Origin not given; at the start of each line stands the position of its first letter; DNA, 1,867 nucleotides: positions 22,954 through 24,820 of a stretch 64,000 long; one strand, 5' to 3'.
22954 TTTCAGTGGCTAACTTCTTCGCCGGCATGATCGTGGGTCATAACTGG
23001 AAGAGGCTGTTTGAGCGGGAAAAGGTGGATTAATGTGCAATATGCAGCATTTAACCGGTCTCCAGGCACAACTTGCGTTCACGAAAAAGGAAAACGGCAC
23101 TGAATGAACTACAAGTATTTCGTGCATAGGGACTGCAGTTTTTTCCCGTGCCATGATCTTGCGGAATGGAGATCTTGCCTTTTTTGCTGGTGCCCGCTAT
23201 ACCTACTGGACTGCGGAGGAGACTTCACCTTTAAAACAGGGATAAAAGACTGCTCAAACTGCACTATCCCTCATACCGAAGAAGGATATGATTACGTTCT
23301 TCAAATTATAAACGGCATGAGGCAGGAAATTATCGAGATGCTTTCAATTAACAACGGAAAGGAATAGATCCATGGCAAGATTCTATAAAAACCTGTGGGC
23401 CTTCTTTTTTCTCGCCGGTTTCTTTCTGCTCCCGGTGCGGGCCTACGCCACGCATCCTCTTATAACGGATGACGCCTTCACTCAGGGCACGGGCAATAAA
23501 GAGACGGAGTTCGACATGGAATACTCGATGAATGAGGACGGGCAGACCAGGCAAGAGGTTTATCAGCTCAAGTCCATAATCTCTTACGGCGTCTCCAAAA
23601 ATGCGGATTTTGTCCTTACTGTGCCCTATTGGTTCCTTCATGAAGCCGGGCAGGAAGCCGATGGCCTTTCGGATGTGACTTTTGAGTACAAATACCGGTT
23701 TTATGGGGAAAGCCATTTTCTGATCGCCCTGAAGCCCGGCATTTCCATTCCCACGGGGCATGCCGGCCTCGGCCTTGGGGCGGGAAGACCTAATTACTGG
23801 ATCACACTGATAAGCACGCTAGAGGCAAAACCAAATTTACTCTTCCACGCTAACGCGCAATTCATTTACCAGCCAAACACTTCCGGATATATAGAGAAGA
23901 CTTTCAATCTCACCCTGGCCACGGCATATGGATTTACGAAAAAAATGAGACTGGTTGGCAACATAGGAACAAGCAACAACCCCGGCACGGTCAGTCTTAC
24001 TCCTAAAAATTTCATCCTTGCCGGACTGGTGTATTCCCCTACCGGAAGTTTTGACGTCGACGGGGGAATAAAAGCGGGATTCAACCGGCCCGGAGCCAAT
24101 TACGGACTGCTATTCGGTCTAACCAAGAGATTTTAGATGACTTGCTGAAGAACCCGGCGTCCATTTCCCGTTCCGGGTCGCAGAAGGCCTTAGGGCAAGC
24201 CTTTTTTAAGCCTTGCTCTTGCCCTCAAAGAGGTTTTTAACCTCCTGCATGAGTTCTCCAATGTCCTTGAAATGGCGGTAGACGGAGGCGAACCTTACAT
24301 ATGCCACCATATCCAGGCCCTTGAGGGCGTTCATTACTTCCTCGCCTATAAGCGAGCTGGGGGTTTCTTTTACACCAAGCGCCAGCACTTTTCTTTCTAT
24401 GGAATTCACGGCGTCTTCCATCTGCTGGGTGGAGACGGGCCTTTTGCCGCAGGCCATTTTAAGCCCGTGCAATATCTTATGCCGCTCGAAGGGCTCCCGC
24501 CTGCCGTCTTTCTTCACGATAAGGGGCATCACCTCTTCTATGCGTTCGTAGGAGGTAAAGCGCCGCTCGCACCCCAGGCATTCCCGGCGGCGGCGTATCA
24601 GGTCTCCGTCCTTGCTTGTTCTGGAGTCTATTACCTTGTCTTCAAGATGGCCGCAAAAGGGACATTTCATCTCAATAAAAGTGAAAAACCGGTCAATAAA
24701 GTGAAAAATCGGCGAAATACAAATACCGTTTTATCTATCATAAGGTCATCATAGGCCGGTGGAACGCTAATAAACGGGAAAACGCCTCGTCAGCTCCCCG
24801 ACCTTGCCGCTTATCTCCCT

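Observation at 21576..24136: B12-riboswitch operon: cbiM-cbiN with no Q/O partners, plus a Cys-rich protein and a small beta-barrel outer-membrane protein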

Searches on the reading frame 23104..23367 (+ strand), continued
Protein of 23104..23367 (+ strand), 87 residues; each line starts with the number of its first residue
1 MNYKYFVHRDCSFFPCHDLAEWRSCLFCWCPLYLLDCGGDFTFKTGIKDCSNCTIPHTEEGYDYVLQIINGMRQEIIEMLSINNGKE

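Call 55: search_protein_families(library=pfam, proteins=[L036:3036-4331:+, L045:7962-9383:+, L058:7023-8285:+, L022:7488-8258:+, L050:7596-8261:+, L085:7689-8264:+, L012:7937-8278:+], max_evalue=0.001)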
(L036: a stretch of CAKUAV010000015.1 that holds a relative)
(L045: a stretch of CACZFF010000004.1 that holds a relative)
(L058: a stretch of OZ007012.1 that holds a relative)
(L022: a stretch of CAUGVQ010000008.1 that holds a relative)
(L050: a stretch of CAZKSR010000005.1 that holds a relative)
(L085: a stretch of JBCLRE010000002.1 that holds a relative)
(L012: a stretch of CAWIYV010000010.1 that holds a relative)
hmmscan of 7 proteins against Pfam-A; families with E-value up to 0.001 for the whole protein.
L036:3036-4331:+ (431 aa): 1 family
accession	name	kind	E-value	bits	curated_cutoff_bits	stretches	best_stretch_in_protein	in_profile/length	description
PF04071.17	zf-like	-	9.8e-29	99.6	27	1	344-424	2-80/82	Cysteine-rich small domain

L045:7962-9383:+ (473 aa): 4 families
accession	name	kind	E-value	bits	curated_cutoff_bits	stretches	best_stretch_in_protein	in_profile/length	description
PF11760.13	CbiG_N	-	2e-34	117.8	25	1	166-245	3-82/82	Cobalamin synthesis G N-terminal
PF01890.21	CbiG_C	-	1.2e-33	116.5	27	1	341-470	2-117/117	Cobalamin synthesis G C-terminus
PF04071.17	zf-like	-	1e-28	99.5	27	1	14-95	1-80/82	Cysteine-rich small domain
PF11761.13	CbiG_mid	-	1.3e-09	38.6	22.7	1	250-337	1-88/88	Cobalamin biosynthesis central region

L058:7023-8285:+ (420 aa): 1 family
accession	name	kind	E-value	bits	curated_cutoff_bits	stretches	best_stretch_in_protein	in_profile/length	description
PF04071.17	zf-like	-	9.1e-27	93.3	27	1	327-407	2-79/82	Cysteine-rich small domain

L022:7488-8258:+ (256 aa): 1 family
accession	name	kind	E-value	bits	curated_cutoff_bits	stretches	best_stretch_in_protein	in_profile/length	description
PF04071.17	zf-like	-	4.6e-25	87.8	27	1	172-254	1-80/82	Cysteine-rich small domain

L050:7596-8261:+ (221 aa): 1 family
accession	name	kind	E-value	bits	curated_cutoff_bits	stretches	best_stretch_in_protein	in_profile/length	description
PF04071.17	zf-like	-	3.2e-27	94.7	27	1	138-219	2-81/82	Cysteine-rich small domain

L085:7689-8264:+ (191 aa): 1 family
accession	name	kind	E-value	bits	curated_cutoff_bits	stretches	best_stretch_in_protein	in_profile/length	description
PF04071.17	zf-like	-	7.3e-28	96.8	27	1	106-184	2-78/82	Cysteine-rich small domain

L012:7937-8278:+ (113 aa): 0 families
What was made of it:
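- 23104..23367 (+): PF04071 'cysteine-rich small domain' protein (8 Cys plus 2 conserved His); function unknown; B12-regulon member. CbiG fusion in L045 (call 55).
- There is a CbiG fusion (call 55).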

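Call 60: search_protein_families(library=pfam, alignment_id=A3, max_evalue=0.00001)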
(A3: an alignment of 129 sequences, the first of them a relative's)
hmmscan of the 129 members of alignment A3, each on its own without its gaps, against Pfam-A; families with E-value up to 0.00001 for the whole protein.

A. member 1, L011:6312-7541:- (409 aa): 1 family
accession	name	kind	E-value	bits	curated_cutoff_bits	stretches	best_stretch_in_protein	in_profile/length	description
PF00365.25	PFK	-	6.2e-52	177.1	30.9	1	3-323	1-277/277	Phosphofructokinase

B. families by the number of members that match (of 129 scanned): 141 families (the first 25 are shown)
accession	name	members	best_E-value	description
PF00749.27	tRNA-synt_1c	3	2e-114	tRNA synthetases class I (E and Q), catalytic domain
PF02571.20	CbiJ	3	4.6e-70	Precorrin-6x reductase CbiJ/CobK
PF19269.4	Anticodon_2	3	1e-28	Anticodon binding domain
PF01656.29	CbiA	3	2.2e-23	CobQ/CobB/MinD/ParA nucleotide binding domain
PF01476.26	LysM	3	8.6e-22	LysM domain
PF01261.30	AP_endonuc_2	3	1.7e-14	Xylose isomerase-like TIM barrel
PF02277.22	DBI_PRT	2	4.4e-116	Phosphoribosyltransferase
PF10609.15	ParA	2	3.1e-88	NUBPL iron-transfer P-loop NTPase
PF07314.17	Lit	2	1.5e-52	Lipoprotein intramolecular transacylase Lit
PF02283.22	CobU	2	1.6e-49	Cobinamide kinase / cobinamide phosphate guanyltransferase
PF00009.33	GTP_EFTU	2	1.4e-40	Elongation factor Tu GTP binding domain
PF01894.22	UPF0047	2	1.7e-40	Uncharacterised protein family UPF0047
PF07690.21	MFS_1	2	2.4e-33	Major Facilitator Superfamily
PF06161.16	DUF975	2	1.2e-30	Protein of unknown function (DUF975)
PF05173.19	DapB_C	2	4.1e-28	Dihydrodipicolinate reductase, C-terminus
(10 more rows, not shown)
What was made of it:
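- CbiJ, CobT and CobU are among its neighbours (call 60). PF04071 neighbours are mostly unrelated to B12: 141 families among 129 neighbours (call 60).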

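Call 77: predict_structure(alignment_id=A1)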
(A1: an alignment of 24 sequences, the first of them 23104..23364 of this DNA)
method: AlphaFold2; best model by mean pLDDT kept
length: 87 residues; sequences in the alignment: 24
mean_pLDDT: 63.8   pTM: 0.51
mean pLDDT of the five models: 63.8, 63.7, 61.4, 60.7, 58.0
residues with pLDDT >= 90: 0; 70-90: 41; 50-70: 33; < 50: 13
segments of 3 or more residues with pLDDT < 50: 1-6, 14-16, 22-24
pLDDT, mean of each block of 10 residues (from residue 1): 43 52 52 67 73 70 75 77 66
secondary structure, 60 per line:
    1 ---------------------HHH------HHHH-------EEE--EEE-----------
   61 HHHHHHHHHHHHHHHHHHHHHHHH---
elements in order: H31-34 E42-44 E47-49 H61-84

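Call 84: fold_search(model_id=the predicted structure, library=pdb)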
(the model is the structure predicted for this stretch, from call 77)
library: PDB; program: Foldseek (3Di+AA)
matches with E <= 10: 0; with E <= 0.001: 0
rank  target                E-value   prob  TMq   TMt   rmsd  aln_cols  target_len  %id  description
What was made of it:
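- Its structure model is poor (pLDDT 64) with no fold match (calls 77, 84).
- Tried and rejected: The PF04071 structure model was poor (pLDDT 64) and found no PDB fold (calls 77, 84), so it gives no structural clue to function.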

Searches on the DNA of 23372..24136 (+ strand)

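Call 13: search_rna_families(sources=[L001, L003, L005], threshold=gathering)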
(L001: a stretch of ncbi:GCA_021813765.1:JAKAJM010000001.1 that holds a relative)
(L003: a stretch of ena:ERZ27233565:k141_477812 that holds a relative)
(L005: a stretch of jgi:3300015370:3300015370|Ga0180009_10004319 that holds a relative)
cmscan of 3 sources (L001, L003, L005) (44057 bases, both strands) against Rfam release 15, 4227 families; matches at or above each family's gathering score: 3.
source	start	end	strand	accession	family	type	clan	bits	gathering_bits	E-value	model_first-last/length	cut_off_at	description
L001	6288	6473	+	RF00174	Cobalamin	Cis-reg; riboswitch;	CL00101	122.3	31.5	2.3e-30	1-189/189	no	Cobalamin riboswitch aptamer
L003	11602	11798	-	RF00174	Cobalamin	Cis-reg; riboswitch;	CL00101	107.6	31.5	3.7e-26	1-189/189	no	Cobalamin riboswitch aptamer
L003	984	1072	+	RF01734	Fluoride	Cis-reg; riboswitch;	-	51.9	34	1.2e-11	1-64/64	no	Fluoride riboswitch aptamer (crcB RNA motif)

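Call 25: search_rna_families(sources=[L006, L007, L008, L010], threshold=gathering)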
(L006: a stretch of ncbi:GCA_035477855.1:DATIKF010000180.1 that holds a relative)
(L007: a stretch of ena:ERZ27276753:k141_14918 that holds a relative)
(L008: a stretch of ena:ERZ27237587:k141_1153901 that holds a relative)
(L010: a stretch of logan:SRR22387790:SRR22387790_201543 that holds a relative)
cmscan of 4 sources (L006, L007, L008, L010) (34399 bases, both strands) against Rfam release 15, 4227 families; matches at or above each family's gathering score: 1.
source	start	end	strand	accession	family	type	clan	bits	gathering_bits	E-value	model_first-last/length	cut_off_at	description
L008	5440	5631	+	RF00174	Cobalamin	Cis-reg; riboswitch;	CL00101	118.7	31.5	2e-29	1-189/189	no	Cobalamin riboswitch aptamer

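Call 74: search_rna_families(sources=[L094, L095, L096, L092], threshold=gathering)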
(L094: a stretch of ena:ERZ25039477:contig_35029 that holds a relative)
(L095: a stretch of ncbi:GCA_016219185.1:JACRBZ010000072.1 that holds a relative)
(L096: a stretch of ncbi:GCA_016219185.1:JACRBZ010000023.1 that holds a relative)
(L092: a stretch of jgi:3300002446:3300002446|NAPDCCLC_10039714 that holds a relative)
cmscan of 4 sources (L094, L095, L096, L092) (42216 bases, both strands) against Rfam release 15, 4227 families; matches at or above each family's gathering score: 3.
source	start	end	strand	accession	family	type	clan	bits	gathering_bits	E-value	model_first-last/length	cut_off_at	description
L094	3002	3232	+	RF00174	Cobalamin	Cis-reg; riboswitch;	CL00101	73.3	31.5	2.4e-16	1-189/189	no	Cobalamin riboswitch aptamer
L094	3724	3910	+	RF00174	Cobalamin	Cis-reg; riboswitch;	CL00101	67.5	31.5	1.1e-14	1-189/189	no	Cobalamin riboswitch aptamer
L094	2897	2990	+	RF01852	tRNA-Sec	Gene; tRNA;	CL00001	54.2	47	2.4e-08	1-91/91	no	Selenocysteine transfer RNA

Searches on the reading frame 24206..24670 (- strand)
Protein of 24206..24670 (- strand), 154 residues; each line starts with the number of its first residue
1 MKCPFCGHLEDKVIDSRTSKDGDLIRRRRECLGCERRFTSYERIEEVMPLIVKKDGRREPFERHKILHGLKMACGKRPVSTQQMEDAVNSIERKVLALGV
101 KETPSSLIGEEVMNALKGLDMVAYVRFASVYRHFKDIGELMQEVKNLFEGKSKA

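Call 4: search_protein_families(library=pfam, proteins=[window:24206-24670:-], max_evalue=0.01)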
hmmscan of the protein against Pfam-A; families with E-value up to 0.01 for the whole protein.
window:24206-24670:- (154 aa): 2 families
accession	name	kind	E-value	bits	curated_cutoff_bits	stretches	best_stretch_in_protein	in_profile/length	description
PF22811.2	Zn_ribbon_NrdR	-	2e-21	76.1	27.2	1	1-42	1-42/42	Transcriptional repressor NrdR-like, N-terminal domain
PF03477.21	ATP-cone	-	1.1e-19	71.2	25.8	1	51-136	3-87/88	ATP cone domain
